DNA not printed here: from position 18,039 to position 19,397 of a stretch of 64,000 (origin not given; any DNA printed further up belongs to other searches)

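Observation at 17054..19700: Reductase-less thiophilic-metal operon: ArsR/SmtB, MerT-like fusion, vicinal-Cys protein, atypical CsoR-family regulator and a small secreted Cys peptide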

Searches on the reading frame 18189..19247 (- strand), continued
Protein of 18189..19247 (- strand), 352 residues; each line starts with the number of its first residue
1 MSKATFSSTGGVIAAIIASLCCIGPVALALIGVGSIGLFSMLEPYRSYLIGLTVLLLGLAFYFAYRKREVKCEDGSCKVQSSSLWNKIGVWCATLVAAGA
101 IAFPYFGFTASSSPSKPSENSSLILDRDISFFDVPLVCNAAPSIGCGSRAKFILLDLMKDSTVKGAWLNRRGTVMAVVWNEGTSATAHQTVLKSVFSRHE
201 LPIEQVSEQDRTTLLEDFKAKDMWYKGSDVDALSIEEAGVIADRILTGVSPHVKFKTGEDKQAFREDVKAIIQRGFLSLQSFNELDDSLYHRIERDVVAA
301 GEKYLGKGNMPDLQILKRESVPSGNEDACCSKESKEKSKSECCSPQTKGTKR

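Call 13: find_encoding_contigs(protein=P0027, flank=8000, max_places=1)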
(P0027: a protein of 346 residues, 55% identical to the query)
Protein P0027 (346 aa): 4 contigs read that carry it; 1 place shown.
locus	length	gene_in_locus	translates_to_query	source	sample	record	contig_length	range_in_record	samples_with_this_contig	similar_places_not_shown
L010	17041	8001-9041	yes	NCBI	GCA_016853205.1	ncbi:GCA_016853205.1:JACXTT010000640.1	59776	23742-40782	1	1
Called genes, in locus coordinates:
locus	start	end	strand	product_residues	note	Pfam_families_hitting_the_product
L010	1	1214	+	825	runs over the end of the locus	PF14870:PSII_BNR (faint), PF15902:Sortilin-Vps10, PF18962:Por_Secre_tail (weak)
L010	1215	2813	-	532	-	PF01935:DUF87, PF05872:HerA_C (faint), PF10412:TrwB_AAD_bind (weak)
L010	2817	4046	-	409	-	PF07228:SpoIIE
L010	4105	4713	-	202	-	PF07920:DUF1684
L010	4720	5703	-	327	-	-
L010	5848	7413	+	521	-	-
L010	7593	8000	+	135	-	PF01022:HTH_5, PF01047:MarR (weak), PF12802:MarR_2 (weak), PF13412:HTH_24 (weak)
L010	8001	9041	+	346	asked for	PF02411:MerT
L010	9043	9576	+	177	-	PF18423:zf_CopZ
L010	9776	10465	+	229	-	PF00027:cNMP_binding, PF13545:HTH_Crp_2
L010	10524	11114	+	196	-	PF04542:Sigma70_r2, PF22029:PhyR_sigma2 (weak), PF08281:Sigma70_r4_2, PF04545:Sigma70_r4 (faint)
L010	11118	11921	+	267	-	-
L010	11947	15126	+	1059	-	PF00873:ACR_tran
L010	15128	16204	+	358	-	PF25917:BSH_RND, PF25973:BSH_CzcB, PF25954:Beta-barrel_RND_2, PF25967:RND-MFP_C (weak), PF25975:CzcB_C (weak), PF25989:YknX_C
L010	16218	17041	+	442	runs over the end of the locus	PF02321:OEP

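Call 14: find_encoding_contigs(protein=P0039, flank=8000, max_places=1)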
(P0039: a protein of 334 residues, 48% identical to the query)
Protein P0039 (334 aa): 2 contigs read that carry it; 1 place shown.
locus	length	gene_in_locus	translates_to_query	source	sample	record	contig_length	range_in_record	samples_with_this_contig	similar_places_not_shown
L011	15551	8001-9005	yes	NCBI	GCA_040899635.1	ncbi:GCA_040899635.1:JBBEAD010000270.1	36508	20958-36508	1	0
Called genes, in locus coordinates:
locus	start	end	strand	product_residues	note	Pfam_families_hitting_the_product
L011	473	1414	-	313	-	PF02558:ApbA, PF08546:ApbA_C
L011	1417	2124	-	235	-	PF01177:Asp_Glu_race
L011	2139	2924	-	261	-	-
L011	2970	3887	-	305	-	-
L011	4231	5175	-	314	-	PF26550:Tricorn_2nd, PF00930:DPPIV_N (faint), PF26549:Tricorn_N, PF07676:PD40, PF07676:PD40, PF26549:Tricorn_N, PF26550:Tricorn_2nd (weak), PF07676:PD40, +2 more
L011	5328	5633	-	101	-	PF12680:SnoaL_2 (weak)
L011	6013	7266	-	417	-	PF08450:SGL (weak)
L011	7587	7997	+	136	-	PF12802:MarR_2 (weak), PF01022:HTH_5, PF01047:MarR, PF12840:HTH_20 (weak), PF13412:HTH_24 (weak)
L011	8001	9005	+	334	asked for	PF02411:MerT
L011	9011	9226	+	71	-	-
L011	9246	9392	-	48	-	-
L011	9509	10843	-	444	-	PF00144:Beta-lactamase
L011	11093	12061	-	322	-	PF26550:Tricorn_2nd (faint), PF07676:PD40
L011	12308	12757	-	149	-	PF14534:DUF4440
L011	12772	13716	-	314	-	PF01522:Polysacc_deac_1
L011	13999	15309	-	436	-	PF08450:SGL (weak)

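Call 15: find_encoding_contigs(protein=P0053, flank=8000, max_places=1)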
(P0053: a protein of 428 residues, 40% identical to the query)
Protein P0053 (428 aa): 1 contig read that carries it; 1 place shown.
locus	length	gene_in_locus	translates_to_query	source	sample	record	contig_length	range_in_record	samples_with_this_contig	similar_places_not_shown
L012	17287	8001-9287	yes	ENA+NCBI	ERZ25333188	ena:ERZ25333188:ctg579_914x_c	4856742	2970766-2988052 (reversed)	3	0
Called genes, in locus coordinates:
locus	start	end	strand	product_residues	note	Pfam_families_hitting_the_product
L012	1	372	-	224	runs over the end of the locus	-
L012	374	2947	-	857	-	PF13589:HATPase_c_3 (faint), PF02518:HATPase_c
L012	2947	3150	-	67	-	PF13443:HTH_26, PF01381:HTH_3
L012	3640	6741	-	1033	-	PF13700:DUF4158, PF01526:DDE_Tnp_Tn3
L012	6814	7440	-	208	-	PF00239:Resolvase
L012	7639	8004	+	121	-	PF01022:HTH_5, PF12840:HTH_20, PF13412:HTH_24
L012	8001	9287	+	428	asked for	PF02411:MerT, PF00403:HMA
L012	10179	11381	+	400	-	PF00034:Cytochrom_C (faint), PF13442:Cytochrome_CBB3 (faint), PF06537:DHOR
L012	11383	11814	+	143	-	PF00355:Rieske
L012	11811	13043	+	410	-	-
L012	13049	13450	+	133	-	PF01475:FUR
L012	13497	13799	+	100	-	PF20365:DUF6660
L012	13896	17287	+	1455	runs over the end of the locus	PF00873:ACR_tran, PF02321:OEP (weak)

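Call 28: predict_structure(alignment_id=A2)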
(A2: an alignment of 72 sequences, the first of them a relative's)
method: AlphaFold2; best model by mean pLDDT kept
length: 352 residues; sequences in the alignment: 72
mean_pLDDT: 78.8   pTM: 0.57
mean pLDDT of the five models: 78.8, 78.5, 77.1, 77.1, 71.5
residues with pLDDT >= 90: 164; 70-90: 87; 50-70: 47; < 50: 54
segments of 3 or more residues with pLDDT < 50: 1-7, 109-123, 322-352
pLDDT, mean of each block of 10 residues (from residue 1): 46 64 59 56 79 85 80 74 82 83 65 40 65 91 89 97 97 96 92 95 92 92 92 95 95 96 98 95 89 97 97 75 42 39 38 47
secondary structure, 60 per line:
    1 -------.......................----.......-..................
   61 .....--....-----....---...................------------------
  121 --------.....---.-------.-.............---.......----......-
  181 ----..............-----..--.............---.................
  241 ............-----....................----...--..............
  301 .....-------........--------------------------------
elements in order: H8-30 H35-41 H43-65 E68-71 E77-80 H84-102 E129-133 H147-159 E163-169 E174-179 H185-198 H208-220 E224-226 H227-252 H258-277 H287-305 H313-320

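Call 31: find_related_loci(query=A3, collection=genome_contigs, flank=6000)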
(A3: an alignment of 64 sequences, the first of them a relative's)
Query A3 (352 aa) in genome_contigs; peptide patterns used: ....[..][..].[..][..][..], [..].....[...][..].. (x = any residue, [..] = any of these).
171 stretches matched a pattern; 109 encode a relative of the query (tblastn E <= 1e-3); the best 80 are kept; 80 distinct loci.
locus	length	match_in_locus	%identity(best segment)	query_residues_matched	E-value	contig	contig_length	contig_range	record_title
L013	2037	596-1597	67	3-336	6e-170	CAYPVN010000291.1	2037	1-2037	MAG TPA_asm: uncultured Chitinophagales bacterium isolate SRP119689_co1_59 genome assembly, contig: NODE_105981_length_2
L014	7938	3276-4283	65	1-336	1e-151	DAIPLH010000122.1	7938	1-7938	MAG TPA_asm: Bacteroidota bacterium isolate CTOTU25968 NODE_3293_length_7938_cov_4.234048, whole genome shotgun sequence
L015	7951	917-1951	58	1-349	3e-134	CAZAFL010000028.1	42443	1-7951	MAG TPA_asm: uncultured Chlorobiaceae bacterium isolate binchicken_co185_181 genome assembly, contig: NODE_1138_length_4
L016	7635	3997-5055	56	1-352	2e-132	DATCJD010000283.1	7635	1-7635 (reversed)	MAG TPA_asm: Bacteroidota bacterium isolate SMAG_U7876 k141_1248602, whole genome shotgun sequence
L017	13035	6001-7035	58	1-349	5e-129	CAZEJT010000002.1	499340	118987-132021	MAG TPA_asm: uncultured Chlorobiaceae bacterium isolate SRP273308_co1_412 genome assembly, contig: NODE_12_length_499340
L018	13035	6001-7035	55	1-349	2e-124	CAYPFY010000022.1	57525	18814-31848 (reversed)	MAG TPA_asm: uncultured Chlorobiaceae bacterium isolate binchicken_co185_251 genome assembly, contig: NODE_709_length_57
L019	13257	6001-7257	40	3-332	1e-48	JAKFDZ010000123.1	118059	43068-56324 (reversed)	MAG: Flavihumibacter sp. isolate LC060 contig-124_68, whole genome shotgun sequence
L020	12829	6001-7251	40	2-332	9e-48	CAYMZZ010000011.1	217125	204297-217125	MAG TPA_asm: uncultured Citrobacter sp. isolate binchicken_co277_66 genome assembly, contig: NODE_133_length_217125_cov_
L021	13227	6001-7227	40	3-345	1e-47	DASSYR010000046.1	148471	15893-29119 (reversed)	MAG TPA_asm: Chitinophagaceae bacterium isolate SMAG_U684 k141_607960, whole genome shotgun sequence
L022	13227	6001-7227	40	3-345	1e-47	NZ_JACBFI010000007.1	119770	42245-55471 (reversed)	MAG: Sediminibacterium sp. Gen4 NODE_7_length_119770_cov_39.452132, whole genome shotgun sequence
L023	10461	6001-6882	35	6-255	4e-47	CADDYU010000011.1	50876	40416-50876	Methylococcaceae bacterium isolate 8 genome assembly, contig: NODE_332_length_50876_cov_9.882047, whole genome shotgun s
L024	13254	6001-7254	39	3-332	4e-47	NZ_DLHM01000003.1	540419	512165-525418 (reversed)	MAG: Flavihumibacter sp. UBA7668 UBA7668_contig_494, whole genome shotgun sequence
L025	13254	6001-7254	39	3-332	4e-47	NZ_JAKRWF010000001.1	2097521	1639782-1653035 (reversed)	Flavihumibacter cheonanensis strain WS16 NODE_1_length_2097521_cov_33.016205, whole genome shotgun sequence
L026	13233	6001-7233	38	10-332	5e-47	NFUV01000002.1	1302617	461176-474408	Chitinophagaceae bacterium IBVUCB2 contig000002, whole genome shotgun sequence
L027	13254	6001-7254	38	2-332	1e-46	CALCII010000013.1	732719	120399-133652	MAG TPA_asm: uncultured Chitinophagaceae bacterium isolate SRR5576004_bin.106_CONCOCT_v1.1_MAG genome assembly, contig:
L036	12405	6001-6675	36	129-346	1e-43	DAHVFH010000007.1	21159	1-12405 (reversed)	MAG TPA_asm: Cytophagales bacterium isolate clean292 k141_1853, whole genome shotgun sequence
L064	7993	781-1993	35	2-316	2e-33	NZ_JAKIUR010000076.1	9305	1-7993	MAG: Lutibacter sp. isolate D100SM.bin.22 NODE_2620_length_9305_cov_16.122903, whole genome shotgun sequence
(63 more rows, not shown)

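Call 32: fold_search(model_id=the predicted structure, library=pdb)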
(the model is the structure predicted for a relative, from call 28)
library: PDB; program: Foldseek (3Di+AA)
matches with E <= 10: 616; with E <= 0.001: 0
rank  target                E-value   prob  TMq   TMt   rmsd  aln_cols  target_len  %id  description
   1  1fvq                  5.5e-02  1.00  0.17  0.71   3.6        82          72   12  SOLUTION STRUCTURE OF THE YEAST COPPER TRANSPORTER DOMAIN CCC2A IN THE APO AND CU(I) LOADED STATES (released 2001-03-14)
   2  5w98                  6.9e-02  0.30  0.16  0.18  15.6       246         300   12  Pyridine synthase, PbtD, from GE2270 biosynthesis (released 2017-11-22)
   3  6zp4_O                8.1e-02  0.60  0.15  0.17  11.0       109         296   12  SARS-CoV-2 Nsp1 bound to a human 43S preinitiation ribosome complex - state 2 (released 2020-07-29)
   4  4er8_A                1.7e-01  0.35  0.16  0.28   7.6       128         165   14  Structure of the REP associates tyrosine transposase bound to a REP hairpin (released 2012-08-15)
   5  7b8r_C                1.8e-01  0.92  0.18  0.12   3.7        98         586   10  Doxycycline bound structure of bacterial efflux pump. (released 2021-10-20)
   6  4dx7_C                1.8e-01  0.87  0.18  0.07   4.0        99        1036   10  Transport of drugs by the multidrug transporter AcrB involves an access and a deep binding pocket that are separated b (released 2012-05-02)
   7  5che_A                1.8e-01  0.28  0.15  0.13  12.8       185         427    9  Crystal structure of Arabidopsis glutamyl-tRNA reductase in complex with its regulatory proteins (released 2016-02-03)
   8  5wa4_B                1.8e-01  0.16  0.16  0.17  15.6       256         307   12  Pyridine synthase, TbtD, from thiomuracin biosynthesis bound to an N-terminal leader peptide fragment (released 2017-11-22)
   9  4n7r_B                2.2e-01  0.30  0.15  0.14  12.9       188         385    7  Crystal structure of Arabidopsis glutamyl-tRNA reductase in complex with its binding protein (released 2014-05-14)
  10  6zo8_B                2.5e-01  0.92  0.19  0.07   3.4        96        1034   11  Minocycline binding to the deep binding pocket of AcrB-G621P (released 2021-05-19)
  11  2g9o_MODEL_1_A        2.5e-01  0.91  0.17  0.63   3.7        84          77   15  Solution structure of the apo form of the third metal-binding domain of ATP7A protein (Menkes Disease protein) (released 2006-08-01)
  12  7bfe_B                2.6e-01  0.93  0.18  0.63   3.8        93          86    9  Circular permutant of ribosomal protein S6, P54-55 truncated, L21A mutant. (released 2022-07-13)
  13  5eno_C                2.6e-01  0.89  0.19  0.12   3.8       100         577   11  MBX2319 bound structure of bacterial efflux pump. (released 2016-04-06)
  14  7b8s_B                2.6e-01  0.80  0.17  0.11   4.6        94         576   12  Fusidic acid bound structure of bacterial efflux pump. (released 2021-10-20)
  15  5ens_C                2.6e-01  0.66  0.17  0.11   4.7       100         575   12  Rhodamine bound structure of bacterial efflux pump. (released 2016-04-06)
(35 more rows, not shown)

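Call 38: find_related_loci(query=A4, collection=metagenome_contigs, flank=6000)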
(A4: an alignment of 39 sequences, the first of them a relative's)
Query A4 (352 aa) in metagenome_contigs; peptide patterns used: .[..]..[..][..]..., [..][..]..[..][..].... (x = any residue, [..] = any of these).
239 stretches matched a pattern; 83 encode a relative of the query (tblastn E <= 1e-3); the best 80 are kept; 79 distinct loci.
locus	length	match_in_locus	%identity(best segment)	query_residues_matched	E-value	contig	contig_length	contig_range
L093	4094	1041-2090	74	1-351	0e+0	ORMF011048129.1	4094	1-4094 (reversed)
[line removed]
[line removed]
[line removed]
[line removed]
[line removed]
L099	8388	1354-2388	58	1-349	2e-129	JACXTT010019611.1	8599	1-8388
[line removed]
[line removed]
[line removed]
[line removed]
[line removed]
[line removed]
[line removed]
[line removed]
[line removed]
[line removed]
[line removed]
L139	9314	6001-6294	57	8-105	4e-33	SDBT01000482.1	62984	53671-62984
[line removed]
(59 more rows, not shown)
